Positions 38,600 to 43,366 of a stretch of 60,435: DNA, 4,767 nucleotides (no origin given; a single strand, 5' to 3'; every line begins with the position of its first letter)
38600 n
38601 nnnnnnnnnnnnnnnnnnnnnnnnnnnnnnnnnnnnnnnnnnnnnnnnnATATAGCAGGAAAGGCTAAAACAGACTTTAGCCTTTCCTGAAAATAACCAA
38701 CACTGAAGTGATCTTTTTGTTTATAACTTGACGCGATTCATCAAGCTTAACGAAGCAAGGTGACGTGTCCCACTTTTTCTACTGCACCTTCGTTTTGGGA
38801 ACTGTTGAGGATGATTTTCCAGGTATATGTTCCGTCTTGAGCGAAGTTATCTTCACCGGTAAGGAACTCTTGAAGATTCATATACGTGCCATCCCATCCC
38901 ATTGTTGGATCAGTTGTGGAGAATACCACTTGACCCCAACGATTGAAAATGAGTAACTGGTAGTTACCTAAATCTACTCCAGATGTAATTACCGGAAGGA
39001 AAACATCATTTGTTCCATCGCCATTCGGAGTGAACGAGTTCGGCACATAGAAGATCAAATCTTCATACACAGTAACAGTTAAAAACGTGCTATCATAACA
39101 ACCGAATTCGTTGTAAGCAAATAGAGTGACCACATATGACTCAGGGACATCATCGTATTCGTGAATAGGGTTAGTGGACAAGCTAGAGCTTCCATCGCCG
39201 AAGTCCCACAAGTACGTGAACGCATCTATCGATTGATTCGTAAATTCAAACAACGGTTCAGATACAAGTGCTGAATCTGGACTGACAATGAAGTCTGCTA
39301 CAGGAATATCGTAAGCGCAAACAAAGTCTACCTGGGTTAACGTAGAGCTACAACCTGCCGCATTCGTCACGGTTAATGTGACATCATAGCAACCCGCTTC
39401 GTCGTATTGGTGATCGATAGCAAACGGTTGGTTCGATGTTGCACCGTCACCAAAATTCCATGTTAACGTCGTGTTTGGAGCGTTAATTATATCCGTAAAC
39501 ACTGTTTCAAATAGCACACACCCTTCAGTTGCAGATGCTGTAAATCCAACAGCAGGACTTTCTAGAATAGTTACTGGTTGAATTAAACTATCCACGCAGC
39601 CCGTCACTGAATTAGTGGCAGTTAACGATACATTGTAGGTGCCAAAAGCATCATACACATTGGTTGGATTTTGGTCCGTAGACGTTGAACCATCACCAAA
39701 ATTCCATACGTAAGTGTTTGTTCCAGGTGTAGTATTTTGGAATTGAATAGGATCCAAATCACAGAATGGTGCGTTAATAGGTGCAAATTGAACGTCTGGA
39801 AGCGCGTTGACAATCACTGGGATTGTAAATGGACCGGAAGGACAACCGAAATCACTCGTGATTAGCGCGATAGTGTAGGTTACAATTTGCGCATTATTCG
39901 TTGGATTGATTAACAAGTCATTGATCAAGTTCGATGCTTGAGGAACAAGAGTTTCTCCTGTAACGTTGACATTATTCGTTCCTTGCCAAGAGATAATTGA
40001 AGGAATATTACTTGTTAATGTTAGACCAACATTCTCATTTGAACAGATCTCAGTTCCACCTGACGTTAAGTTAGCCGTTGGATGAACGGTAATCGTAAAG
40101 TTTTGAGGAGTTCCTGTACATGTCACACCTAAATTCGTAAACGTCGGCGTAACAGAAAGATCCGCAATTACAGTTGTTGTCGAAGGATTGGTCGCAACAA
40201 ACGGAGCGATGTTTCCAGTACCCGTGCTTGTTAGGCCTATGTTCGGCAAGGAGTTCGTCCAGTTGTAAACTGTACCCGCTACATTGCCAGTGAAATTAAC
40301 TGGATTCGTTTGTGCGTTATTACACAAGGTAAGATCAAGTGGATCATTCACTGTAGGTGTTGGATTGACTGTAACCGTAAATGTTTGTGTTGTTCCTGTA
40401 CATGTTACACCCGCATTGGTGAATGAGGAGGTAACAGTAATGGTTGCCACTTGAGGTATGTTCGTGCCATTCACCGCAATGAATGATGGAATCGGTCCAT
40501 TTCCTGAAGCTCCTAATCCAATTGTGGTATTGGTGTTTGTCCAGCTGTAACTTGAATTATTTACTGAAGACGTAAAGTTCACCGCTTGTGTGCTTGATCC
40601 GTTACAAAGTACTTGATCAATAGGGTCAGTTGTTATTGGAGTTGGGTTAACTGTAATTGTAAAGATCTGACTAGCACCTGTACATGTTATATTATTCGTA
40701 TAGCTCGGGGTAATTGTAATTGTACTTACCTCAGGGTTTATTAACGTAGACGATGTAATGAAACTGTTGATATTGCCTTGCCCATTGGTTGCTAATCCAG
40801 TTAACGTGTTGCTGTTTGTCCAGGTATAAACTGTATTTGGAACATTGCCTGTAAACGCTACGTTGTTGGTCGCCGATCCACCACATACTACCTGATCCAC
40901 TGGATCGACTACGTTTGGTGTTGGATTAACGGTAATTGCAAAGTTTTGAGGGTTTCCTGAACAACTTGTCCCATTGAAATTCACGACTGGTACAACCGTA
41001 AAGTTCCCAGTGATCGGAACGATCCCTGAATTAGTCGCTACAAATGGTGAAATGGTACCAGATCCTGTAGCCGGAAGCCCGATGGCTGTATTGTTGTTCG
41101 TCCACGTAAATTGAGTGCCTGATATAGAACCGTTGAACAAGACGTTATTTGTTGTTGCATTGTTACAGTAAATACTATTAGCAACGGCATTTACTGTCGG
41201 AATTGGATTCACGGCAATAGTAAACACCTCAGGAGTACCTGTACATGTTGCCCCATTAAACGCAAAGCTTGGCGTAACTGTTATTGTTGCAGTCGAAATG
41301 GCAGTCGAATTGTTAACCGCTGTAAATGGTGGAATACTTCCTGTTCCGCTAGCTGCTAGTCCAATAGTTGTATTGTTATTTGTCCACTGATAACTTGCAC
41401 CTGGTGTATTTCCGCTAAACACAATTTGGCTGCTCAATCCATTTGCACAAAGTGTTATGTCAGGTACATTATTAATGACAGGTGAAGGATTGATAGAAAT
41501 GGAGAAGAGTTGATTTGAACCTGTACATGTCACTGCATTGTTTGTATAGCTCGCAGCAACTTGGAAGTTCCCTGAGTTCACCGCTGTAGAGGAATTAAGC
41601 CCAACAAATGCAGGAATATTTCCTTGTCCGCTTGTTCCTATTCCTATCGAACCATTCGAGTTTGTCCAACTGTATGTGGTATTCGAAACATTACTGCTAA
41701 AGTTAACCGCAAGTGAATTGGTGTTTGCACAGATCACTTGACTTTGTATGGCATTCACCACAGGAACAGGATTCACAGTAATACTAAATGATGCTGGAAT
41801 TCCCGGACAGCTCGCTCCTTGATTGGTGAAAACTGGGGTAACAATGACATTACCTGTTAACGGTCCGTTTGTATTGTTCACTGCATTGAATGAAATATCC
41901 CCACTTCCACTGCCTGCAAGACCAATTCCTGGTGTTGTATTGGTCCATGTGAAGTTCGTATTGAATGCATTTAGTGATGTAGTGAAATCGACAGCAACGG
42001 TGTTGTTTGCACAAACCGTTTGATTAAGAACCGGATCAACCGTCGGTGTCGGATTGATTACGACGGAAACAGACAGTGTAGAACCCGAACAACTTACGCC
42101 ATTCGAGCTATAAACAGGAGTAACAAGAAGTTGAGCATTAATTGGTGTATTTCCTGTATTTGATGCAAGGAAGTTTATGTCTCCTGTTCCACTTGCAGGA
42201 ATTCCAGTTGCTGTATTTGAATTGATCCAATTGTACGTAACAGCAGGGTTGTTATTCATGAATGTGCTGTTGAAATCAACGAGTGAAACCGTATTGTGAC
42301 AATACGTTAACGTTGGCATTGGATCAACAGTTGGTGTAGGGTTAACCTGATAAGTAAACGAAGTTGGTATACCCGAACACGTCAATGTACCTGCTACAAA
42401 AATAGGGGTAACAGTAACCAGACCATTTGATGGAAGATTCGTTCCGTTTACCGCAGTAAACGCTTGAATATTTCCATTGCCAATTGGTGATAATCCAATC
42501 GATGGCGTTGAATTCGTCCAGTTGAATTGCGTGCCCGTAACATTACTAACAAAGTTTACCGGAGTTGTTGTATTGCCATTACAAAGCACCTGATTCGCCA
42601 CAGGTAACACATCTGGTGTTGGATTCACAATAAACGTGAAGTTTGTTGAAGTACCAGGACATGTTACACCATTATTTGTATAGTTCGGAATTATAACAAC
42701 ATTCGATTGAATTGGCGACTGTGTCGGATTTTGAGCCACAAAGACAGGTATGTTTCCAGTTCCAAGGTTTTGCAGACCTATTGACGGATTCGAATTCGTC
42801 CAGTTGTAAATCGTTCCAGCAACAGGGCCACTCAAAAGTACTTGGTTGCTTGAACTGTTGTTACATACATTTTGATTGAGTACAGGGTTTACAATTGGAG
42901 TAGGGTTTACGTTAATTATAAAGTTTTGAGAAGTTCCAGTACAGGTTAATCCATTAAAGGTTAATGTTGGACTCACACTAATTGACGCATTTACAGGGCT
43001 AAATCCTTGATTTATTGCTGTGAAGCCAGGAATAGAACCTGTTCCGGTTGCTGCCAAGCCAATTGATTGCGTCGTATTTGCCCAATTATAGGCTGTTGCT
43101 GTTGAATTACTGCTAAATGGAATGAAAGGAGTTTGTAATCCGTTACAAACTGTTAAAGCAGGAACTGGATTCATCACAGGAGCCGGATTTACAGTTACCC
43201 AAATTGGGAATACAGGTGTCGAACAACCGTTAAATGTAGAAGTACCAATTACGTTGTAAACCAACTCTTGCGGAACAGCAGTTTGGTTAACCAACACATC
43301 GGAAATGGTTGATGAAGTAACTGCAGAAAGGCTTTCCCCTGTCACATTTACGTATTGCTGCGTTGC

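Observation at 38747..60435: Giant (>7,229 aa, still incomplete) T9SS type B surface protein built from an uncharacterised two-cysteine module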

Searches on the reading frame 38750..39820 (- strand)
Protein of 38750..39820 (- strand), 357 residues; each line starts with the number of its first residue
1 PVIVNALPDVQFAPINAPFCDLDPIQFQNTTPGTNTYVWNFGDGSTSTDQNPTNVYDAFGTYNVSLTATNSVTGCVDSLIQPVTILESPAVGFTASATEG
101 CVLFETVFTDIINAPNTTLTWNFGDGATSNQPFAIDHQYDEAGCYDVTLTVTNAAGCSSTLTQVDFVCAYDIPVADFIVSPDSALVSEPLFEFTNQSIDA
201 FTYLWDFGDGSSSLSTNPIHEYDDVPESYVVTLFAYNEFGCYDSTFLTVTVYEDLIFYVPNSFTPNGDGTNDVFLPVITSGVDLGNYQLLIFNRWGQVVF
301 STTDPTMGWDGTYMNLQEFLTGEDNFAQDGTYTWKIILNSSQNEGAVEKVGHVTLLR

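Call 47: search_solved_structures(query=window:38750-39820:-, max_evalue=1, show_alignments=2)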
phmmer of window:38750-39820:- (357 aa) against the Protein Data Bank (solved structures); distinct sequences matched with E-value up to 1: 17.
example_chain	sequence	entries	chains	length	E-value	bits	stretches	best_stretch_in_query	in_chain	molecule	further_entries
9lrk_A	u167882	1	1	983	8.7e-11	44.8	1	119-266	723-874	Collagenase ColH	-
9lqj_A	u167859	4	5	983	8.7e-11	44.8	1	119-266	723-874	Collagenase ColH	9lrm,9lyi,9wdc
1l0q_A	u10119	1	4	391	3.1e-08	36.4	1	22-85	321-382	Surface layer protein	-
4u7k_A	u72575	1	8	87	4.9e-06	29.2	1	36-71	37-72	ColH protein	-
4u6t_A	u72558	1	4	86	4.9e-06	29.2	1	36-71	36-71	ColH protein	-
4l9d_A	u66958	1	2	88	1.1e-05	28.1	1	34-74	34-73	Protease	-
2y72_A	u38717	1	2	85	1.2e-05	27.9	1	37-159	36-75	COLLAGENASE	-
4jrw_A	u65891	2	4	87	1.3e-05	27.9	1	37-159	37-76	Collagenase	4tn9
4aqo_A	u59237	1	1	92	1.3e-05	27.8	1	36-159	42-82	COLLAGENASE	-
2kzw_A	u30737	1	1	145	2.5e-05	26.9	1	65-159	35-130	Uncharacterized protein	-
2y3u_A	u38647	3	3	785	0.00029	23.4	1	37-158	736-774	COLLAGENASE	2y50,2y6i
4jgu_A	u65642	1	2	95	0.00039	22.9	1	36-71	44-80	ColH protein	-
6aem_A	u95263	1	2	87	0.0006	22.3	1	117-163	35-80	PKD domain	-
2c26_A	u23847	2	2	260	0.013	18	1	172-250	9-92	ENDOGLUCANASE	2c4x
9wt0_a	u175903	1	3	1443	0.03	16.7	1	176-223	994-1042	PKD domain-containing protein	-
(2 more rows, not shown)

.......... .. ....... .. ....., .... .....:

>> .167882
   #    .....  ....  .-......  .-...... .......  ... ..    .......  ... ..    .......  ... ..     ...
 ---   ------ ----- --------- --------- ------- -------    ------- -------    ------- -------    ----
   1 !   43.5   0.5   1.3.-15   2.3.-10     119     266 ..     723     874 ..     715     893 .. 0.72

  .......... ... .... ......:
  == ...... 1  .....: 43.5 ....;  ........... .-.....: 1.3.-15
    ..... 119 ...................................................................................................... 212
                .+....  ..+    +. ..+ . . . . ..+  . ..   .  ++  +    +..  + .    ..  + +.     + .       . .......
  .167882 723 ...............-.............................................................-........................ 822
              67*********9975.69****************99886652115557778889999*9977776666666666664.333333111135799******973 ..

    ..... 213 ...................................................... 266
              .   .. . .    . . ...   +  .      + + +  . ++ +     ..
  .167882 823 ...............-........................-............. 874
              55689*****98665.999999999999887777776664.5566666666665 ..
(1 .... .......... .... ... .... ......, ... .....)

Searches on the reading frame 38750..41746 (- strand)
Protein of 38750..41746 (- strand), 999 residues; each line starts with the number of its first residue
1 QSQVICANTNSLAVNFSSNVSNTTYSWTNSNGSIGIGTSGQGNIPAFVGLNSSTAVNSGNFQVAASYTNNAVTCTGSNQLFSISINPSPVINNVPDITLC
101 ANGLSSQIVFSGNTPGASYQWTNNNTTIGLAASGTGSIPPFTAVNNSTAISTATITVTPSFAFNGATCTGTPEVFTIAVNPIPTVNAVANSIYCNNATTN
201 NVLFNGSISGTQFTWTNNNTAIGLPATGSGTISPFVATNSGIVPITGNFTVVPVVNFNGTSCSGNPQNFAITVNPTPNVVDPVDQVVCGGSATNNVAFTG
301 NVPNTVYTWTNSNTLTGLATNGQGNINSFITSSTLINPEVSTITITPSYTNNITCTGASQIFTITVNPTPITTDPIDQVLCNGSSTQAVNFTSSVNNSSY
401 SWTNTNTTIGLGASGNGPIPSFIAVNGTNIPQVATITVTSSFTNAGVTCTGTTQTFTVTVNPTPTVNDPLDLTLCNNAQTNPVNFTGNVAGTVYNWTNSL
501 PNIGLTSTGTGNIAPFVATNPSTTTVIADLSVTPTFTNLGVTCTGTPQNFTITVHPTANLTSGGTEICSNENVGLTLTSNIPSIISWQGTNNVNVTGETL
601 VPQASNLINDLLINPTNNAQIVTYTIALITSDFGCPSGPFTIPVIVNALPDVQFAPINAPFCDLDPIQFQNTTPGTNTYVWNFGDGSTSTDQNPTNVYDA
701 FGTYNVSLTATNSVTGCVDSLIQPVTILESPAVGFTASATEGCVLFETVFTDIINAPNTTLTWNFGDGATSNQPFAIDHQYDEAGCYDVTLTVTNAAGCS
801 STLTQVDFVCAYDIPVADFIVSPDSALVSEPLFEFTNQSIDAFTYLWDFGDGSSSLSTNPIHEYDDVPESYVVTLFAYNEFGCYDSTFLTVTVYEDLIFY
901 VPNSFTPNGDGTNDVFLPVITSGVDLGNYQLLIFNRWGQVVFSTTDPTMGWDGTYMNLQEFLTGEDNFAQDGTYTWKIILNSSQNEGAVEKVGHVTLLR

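Call 6: search_protein_families(library=pfam, proteins=[window:38750-41746:-], max_evalue=0.01)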
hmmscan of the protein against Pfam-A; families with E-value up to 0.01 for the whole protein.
window:38750-41746:- (999 aa): 4 families
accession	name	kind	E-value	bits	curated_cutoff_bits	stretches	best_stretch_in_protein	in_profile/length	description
PF18911.6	PKD_4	-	2.6e-36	123.9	27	3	733-806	8-80/85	PKD domain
PF19406.5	PKD_5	-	2.1e-25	88.9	25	1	566-648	2-86/88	PKD-like domain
PF00801.26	PKD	-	4.2e-20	72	23.5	3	755-806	26-78/80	PKD domain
PF13585.12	CHU_C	-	2.9e-15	56.6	27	1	901-995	3-84/86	CHU_C Type IX secretion signal domain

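Call 7: search_protein_families(library=ncbifam, proteins=[window:38750-41746:-], max_evalue=0.01)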
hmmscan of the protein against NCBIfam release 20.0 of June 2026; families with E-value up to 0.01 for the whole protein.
window:38750-41746:- (999 aa): 2 families
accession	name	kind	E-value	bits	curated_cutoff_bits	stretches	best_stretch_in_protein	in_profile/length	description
TIGR00864.1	PCC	subfamily_domain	1.1e-12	45.3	1861.4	1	673-855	1083-1264/2700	polycystin cation channel protein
TIGR04131.1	Bac_Flav_CTERM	domain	5.3e-11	42.5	35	1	901-957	3-57/85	T9SS type B sorting domain-containing protein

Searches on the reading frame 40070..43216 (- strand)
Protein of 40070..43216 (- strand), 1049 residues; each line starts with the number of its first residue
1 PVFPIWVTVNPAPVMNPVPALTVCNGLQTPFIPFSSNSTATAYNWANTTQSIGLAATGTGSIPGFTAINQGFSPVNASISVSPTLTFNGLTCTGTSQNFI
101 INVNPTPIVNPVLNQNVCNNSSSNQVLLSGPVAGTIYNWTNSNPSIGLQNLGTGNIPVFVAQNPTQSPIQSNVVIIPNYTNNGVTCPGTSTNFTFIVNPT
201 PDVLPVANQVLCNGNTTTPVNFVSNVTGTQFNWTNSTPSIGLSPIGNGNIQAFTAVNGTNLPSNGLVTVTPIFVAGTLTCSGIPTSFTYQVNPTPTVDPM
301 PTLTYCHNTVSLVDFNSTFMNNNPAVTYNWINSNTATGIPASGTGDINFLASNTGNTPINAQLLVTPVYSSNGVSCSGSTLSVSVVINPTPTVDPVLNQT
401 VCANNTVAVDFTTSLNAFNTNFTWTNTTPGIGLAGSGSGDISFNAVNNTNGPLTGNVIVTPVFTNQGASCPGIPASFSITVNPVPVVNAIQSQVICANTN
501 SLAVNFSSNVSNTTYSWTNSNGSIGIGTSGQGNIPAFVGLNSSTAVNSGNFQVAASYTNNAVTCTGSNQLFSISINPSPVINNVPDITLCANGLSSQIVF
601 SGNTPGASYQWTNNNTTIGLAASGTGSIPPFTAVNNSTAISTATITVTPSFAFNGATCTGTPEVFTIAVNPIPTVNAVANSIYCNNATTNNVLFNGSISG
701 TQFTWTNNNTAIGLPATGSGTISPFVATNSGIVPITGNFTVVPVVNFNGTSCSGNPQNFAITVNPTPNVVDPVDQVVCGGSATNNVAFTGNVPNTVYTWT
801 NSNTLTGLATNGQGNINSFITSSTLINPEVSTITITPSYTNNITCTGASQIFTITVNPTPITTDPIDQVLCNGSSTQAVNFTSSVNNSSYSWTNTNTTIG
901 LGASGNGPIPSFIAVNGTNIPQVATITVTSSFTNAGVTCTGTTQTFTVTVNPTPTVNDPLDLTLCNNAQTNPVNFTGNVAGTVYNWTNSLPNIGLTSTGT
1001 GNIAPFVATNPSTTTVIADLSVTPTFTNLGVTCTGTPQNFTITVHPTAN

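Call 9: search_protein_families(library=pfam, proteins=[window:40070-43216:-], max_evalue=10)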
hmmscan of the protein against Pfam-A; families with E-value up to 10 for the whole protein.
window:40070-43216:- (1049 aa): 3 families
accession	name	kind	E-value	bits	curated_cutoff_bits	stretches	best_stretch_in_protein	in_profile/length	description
PF19406.5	PKD_5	-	2.5e-10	40.6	25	7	594-673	9-88/88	PKD-like domain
PF07833.16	Cu_amine_oxidN1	-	0.031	14.7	24.2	1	207-240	73-106/108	Copper amine oxidase N-terminal domain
PF16139.11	DUF4847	-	3.8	7.8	25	1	823-873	64-114/147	Domain of unknown function (DUF4847)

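Call 10: search_protein_families(library=ncbifam, proteins=[window:40070-43216:-], max_evalue=10)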
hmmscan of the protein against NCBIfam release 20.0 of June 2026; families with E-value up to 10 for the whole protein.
window:40070-43216:- (1049 aa): 0 families
